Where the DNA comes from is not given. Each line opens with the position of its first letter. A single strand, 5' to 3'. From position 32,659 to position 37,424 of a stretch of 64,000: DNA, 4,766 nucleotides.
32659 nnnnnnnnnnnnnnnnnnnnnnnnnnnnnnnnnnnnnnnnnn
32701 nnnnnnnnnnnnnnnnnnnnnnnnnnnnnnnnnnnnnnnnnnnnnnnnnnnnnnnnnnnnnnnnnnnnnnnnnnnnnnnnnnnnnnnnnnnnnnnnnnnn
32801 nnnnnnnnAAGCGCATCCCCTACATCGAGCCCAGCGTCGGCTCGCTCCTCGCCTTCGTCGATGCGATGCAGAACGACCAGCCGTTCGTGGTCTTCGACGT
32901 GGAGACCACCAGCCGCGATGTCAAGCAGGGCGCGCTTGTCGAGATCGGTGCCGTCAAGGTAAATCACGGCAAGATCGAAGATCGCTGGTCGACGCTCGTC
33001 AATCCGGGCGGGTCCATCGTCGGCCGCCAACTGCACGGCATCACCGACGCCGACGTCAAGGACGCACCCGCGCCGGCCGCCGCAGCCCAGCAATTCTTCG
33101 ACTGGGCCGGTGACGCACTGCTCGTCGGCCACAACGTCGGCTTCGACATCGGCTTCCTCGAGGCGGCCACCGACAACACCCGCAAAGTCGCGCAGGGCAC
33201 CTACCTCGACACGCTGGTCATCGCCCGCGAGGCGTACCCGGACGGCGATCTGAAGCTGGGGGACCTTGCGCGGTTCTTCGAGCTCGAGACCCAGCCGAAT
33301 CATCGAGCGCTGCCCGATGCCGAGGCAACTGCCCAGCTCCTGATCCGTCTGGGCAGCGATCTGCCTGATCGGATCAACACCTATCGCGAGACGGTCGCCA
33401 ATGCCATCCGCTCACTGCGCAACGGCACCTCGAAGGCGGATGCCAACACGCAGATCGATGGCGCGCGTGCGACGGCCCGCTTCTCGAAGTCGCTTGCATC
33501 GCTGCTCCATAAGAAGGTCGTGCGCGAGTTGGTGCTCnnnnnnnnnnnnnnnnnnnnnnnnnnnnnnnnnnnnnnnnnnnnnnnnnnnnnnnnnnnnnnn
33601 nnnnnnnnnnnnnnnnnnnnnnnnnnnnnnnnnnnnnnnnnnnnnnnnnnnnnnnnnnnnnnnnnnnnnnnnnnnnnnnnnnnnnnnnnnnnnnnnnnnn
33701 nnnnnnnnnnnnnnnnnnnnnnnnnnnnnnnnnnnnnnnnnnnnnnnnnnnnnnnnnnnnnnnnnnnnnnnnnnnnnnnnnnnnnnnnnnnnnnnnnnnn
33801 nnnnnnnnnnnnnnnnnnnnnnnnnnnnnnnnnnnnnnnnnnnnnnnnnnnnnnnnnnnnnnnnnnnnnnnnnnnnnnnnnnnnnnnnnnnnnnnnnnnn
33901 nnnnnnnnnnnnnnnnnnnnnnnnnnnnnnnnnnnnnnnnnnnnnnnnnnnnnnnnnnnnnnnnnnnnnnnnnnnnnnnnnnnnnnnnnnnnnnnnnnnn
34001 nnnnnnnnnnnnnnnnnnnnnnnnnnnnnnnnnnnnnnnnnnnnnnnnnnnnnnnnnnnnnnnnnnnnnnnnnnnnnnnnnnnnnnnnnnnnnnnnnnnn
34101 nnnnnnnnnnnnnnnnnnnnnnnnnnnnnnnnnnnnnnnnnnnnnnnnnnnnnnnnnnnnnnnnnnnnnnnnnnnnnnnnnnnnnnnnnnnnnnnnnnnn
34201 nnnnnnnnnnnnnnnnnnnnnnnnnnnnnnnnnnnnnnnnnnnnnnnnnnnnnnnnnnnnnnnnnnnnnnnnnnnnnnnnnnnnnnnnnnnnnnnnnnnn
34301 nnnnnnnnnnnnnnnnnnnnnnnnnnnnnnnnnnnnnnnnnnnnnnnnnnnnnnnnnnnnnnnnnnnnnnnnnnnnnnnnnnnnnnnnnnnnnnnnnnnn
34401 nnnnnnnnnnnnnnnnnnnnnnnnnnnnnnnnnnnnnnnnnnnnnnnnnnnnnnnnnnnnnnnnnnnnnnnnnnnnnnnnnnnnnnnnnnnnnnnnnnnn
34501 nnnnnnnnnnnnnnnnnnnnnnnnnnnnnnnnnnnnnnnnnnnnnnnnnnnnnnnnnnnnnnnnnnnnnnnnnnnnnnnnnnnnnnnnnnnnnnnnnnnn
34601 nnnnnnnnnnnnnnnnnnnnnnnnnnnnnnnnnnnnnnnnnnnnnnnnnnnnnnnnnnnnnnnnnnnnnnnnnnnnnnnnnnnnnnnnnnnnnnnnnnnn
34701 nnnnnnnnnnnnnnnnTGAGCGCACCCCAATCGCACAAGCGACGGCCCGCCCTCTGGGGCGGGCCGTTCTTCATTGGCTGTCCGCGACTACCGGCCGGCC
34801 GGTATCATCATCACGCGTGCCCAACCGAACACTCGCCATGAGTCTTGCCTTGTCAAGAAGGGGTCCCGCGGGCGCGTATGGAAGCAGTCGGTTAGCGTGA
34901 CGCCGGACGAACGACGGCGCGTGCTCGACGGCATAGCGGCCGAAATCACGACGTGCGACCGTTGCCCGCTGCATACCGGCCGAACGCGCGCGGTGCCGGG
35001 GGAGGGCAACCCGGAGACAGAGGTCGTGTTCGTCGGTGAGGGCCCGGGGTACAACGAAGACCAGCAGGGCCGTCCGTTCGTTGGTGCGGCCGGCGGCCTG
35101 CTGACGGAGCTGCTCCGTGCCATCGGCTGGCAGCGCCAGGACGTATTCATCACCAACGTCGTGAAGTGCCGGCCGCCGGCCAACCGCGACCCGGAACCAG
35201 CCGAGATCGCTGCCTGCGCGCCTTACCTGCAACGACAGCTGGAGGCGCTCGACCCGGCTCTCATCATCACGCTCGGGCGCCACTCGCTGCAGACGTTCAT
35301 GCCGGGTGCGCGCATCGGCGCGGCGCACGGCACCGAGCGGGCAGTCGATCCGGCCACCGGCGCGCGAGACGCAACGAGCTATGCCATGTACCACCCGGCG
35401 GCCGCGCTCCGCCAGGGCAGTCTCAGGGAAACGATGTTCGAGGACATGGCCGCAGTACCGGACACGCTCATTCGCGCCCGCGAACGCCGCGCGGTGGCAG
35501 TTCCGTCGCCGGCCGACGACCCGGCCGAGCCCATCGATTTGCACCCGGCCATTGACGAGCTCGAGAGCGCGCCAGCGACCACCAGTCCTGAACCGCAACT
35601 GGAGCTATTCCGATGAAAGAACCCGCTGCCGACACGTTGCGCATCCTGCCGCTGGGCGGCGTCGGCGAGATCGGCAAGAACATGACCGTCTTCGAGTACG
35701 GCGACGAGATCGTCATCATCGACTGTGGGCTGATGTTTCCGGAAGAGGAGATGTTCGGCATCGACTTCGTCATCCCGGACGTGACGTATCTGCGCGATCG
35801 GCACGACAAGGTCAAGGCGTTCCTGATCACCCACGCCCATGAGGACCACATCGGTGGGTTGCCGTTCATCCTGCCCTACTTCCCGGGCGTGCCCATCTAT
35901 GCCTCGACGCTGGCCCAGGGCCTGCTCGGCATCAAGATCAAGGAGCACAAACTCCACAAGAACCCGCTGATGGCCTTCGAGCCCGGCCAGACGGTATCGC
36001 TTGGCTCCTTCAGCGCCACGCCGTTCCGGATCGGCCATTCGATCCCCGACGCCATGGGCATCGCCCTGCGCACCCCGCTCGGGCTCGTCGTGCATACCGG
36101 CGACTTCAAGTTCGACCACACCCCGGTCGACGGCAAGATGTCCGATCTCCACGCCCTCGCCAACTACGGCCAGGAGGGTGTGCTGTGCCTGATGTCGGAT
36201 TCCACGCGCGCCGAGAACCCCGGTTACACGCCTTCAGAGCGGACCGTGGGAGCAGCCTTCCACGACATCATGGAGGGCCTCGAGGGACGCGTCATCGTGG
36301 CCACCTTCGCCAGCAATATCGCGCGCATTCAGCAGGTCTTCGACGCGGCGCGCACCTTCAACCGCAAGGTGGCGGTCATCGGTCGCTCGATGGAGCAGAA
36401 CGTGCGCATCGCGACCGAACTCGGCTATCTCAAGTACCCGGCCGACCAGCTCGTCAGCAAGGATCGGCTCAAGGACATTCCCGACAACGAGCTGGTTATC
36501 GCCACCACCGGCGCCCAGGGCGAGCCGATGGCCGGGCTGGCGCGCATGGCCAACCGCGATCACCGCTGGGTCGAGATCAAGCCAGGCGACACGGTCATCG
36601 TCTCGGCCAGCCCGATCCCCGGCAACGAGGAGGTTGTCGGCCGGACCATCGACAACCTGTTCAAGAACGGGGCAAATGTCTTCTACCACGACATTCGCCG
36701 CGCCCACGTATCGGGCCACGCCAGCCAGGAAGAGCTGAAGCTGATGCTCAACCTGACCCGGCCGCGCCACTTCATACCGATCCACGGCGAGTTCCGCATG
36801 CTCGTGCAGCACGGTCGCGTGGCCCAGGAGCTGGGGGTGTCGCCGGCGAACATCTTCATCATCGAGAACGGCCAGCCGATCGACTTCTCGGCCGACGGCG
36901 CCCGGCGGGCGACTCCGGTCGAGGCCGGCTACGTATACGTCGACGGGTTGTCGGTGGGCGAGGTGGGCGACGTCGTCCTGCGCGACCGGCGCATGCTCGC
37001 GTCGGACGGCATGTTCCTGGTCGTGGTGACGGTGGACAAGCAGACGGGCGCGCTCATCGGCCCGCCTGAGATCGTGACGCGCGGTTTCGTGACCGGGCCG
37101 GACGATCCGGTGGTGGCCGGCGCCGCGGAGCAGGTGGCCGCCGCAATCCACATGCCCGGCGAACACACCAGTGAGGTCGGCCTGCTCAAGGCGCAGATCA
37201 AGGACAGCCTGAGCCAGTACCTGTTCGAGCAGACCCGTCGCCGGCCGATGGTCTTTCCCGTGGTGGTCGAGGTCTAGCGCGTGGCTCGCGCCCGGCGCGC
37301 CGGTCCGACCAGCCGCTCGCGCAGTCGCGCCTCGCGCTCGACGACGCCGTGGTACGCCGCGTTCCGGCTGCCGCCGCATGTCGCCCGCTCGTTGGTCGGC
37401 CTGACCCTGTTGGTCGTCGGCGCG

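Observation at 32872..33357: PNPase carrying an inserted, apparently catalytically complete DnaQ-like DEDDh exonuclease domain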

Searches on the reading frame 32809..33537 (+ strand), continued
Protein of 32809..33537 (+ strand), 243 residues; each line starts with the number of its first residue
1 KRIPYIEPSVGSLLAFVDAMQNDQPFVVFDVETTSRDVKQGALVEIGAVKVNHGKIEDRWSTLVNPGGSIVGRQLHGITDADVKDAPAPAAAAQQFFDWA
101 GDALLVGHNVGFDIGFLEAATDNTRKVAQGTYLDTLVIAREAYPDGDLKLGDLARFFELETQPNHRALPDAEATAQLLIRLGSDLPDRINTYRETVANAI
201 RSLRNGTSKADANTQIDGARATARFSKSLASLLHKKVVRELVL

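Call 52: fold_search(model_id=the predicted structure, library=pdb)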
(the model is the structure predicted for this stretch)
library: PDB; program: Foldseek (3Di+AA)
matches with E <= 10: 519; with E <= 0.001: 239
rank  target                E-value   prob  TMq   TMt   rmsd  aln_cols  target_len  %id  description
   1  9ii8_A                2.5e-10  1.00  0.63  0.18   8.7       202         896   25  Crystal structure of Staphylococcus aureus DinG protein in complex with ssDNA (released 2025-06-25)
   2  8zef_A                1.1e-09  1.00  0.62  0.18   4.5       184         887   27  Crystal structure of Staphylococcus aureus DinG protein in complex with ssDNA and Ca2+ (released 2025-05-21)
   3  9qpc_A                1.3e-09  1.00  0.60  0.13   2.5       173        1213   30  DNA polymerase with inhibitor (released 2025-09-24)
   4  9qrn_A                1.4e-09  1.00  0.60  0.14   2.5       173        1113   30  DNA polymerase without DNA or inhibitor (released 2025-09-24)
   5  2ido_A                4.3e-09  1.00  0.58  0.80   2.8       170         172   28  Structure of the E. coli Pol III epsilon-Hot proofreading complex (released 2006-11-14)
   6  2gui                  7.7e-09  1.00  0.57  0.77   3.0       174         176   28  Structure and Function of Cyclized Versions of the Proofreading Exonuclease Subunit of E. coli DNA Polymerase III (released 2007-03-13)
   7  2ido_C                8.2e-09  1.00  0.57  0.78   3.1       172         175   27  Structure of the E. coli Pol III epsilon-Hot proofreading complex (released 2006-11-14)
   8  8h2f                  3.6e-08  1.00  0.59  0.81   2.9       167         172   25  Crystal structure of DnaQ domain in complex witn TMP of Streptococcus thermophilus strain DGCC 7710 (released 2023-09-13)
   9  1j53                  3.7e-08  1.00  0.57  0.78   2.9       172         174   28  Structure of the N-terminal Exonuclease Domain of the Epsilon Subunit of E.coli DNA Polymerase III at pH 8.5 (released 2002-10-16)
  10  8h18                  4.6e-08  1.00  0.56  0.78   2.7       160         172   26  Crystal structure of DnaQ domain of Streptococcus thermophilus strain DGCC 7710 (released 2023-09-13)
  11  2p1j_B                1.1e-07  1.00  0.49  0.68  11.1       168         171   30  Crystal structure of a polC-type DNA polymerase III exonuclease domain from Thermotoga maritima (released 2007-03-20)
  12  5fkv_D                1.7e-07  1.00  0.57  0.62   3.1       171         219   27  cryo-EM structure of the E. coli replicative DNA polymerase complex bound to DNA (DNA polymerase III alpha, beta, epsi (released 2015-11-25)
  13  4fzx_C                2.1e-07  1.00  0.55  0.79   2.2       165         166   30  Exonuclease X in complex with 3' overhanging duplex DNA (released 2013-07-03)
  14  2p1j_A                2.6e-07  1.00  0.50  0.72   9.7       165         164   31  Crystal structure of a polC-type DNA polymerase III exonuclease domain from Thermotoga maritima (released 2007-03-20)
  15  5fku_D                6.1e-07  1.00  0.55  0.61   3.6       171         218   27  cryo-EM structure of the E. coli replicative DNA polymerase complex in DNA free state (DNA polymerase III alpha, beta, (released 2015-11-25)
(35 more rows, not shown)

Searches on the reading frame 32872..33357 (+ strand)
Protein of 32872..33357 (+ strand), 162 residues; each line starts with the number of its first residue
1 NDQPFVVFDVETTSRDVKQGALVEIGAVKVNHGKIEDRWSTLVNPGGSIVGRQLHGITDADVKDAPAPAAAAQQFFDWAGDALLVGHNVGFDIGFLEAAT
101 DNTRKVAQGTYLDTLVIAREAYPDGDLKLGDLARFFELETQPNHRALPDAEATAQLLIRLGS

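Call 4: search_protein_families(library=ncbifam, proteins=[window:32872-33357:+], max_evalue=0.01)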
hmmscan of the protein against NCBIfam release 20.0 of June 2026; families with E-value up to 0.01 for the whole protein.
window:32872-33357:+ (162 aa): 28 families (the best 25 are shown)
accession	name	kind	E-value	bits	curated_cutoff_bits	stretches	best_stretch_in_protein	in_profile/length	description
NF005906.0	PRK07883.1-4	equivalog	7.3e-41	140.1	495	1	2-160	5-167/563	DEDD exonuclease domain-containing protein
NF005907.0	PRK07883.1-5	equivalog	3.7e-40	137.9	454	1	2-157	27-188/584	DEDD exonuclease domain-containing protein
NF005905.0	PRK07883.1-3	equivalog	6e-39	134.1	508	1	2-159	23-186/581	DEDD exonuclease domain-containing protein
NF001688.0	PRK00448.1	equivalog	3.1e-34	117.8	873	1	2-159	422-583/1445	PolC-type DNA polymerase III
NF005981.0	PRK08074.1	equivalog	1.1e-32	113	789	1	2-160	2-165/931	ATP-dependent DNA helicase DinG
NF005904.0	PRK07883.1-2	equivalog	5.1e-32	110.9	969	1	4-157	31-190/584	DEDD exonuclease domain-containing protein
NF005903.0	PRK07883.1-1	equivalog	3.1e-31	108.5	1038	1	2-157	39-206/642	DEDD exonuclease domain-containing protein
TIGR01405.1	polC_Gram_pos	equivalog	4.1e-30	104.3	1043.45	1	2-159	188-349/1211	DNA polymerase III subunit alpha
TIGR01407.1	dinG_rel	hypoth_equivalog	2.5e-29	102.1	547.7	1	5-160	2-161/889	putative DnaQ family exonuclease/DinG family helicase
TIGR00573.1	dnaq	subfamily_domain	1.2e-25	90.3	71.5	1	4-158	8-167/217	exonuclease, DNA polymerase III, epsilon subunit family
NF005836.0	PRK07740.1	equivalog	7.7e-25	87.7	261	1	3-158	59-220/244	hypothetical protein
NF006316.0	PRK08517.1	equivalog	1.9e-23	83.1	247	1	2-157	69-226/270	3'-5' exonuclease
TIGR01406.1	dnaQ_proteo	equivalog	1.1e-21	77.6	222.7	1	6-160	3-168/231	DNA polymerase III subunit epsilon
NF005289.0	PRK06807.1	equivalog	1.3e-21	77.2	335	1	4-156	9-164/313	3'-5' exonuclease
NF004316.1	PRK05711.1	equivalog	1.1e-20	74.3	196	1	6-159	4-168/234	DNA polymerase III subunit epsilon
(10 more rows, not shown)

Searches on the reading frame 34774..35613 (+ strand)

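Call 29: search_protein_families(library=pfam, proteins=[window:34774-35613:+], max_evalue=0.001)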
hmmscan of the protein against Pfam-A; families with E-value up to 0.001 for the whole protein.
window:34774-35613:+ (280 aa): 1 family
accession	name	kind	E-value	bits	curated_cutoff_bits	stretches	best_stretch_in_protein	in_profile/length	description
PF03167.25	UDG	-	4.7e-36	124.4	24.3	1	75-222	1-133/141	Uracil DNA glycosylase superfamily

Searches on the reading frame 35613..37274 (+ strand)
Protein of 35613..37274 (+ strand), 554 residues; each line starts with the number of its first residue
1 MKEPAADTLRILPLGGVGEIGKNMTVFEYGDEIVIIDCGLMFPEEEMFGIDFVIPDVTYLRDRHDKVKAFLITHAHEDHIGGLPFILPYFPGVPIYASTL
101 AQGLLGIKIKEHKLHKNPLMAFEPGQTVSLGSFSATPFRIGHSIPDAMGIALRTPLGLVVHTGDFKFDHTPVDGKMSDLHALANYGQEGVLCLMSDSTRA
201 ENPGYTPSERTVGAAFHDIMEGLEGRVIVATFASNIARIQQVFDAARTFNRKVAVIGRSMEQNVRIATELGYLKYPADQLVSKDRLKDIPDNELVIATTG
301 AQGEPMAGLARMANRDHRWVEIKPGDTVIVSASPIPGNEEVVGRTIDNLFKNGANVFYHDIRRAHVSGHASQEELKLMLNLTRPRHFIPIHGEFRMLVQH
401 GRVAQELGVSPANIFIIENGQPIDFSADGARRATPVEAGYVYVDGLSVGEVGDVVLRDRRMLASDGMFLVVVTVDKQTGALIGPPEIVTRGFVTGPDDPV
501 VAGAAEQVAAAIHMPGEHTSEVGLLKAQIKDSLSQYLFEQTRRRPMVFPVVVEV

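Call 29: search_protein_families(library=pfam, proteins=[window:35613-37274:+], max_evalue=0.001)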
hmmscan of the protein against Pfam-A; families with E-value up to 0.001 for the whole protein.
window:35613-37274:+ (554 aa): 5 families
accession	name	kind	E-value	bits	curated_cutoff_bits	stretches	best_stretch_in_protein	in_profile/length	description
PF22505.1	RNase_J_b_CASP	-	2.5e-50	169.9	27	1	224-349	1-126/126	Ribonuclease J, beta-CASP domain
PF17770.6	RNase_J_C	-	1.3e-24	87.6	23.8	1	455-554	1-102/102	Ribonuclease J C-terminal domain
PF07521.17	RMMBL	-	3.4e-11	43.4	21.6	1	364-409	11-58/63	Zn-dependent metallo-hydrolase RNA specificity domain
PF12706.13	Lactamase_B_2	-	7.5e-11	42.4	27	1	55-167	20-145/200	Beta-lactamase superfamily domain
PF00753.33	Lactamase_B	-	1.1e-09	39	22.7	1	21-167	5-152/196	Metallo-beta-lactamase superfamily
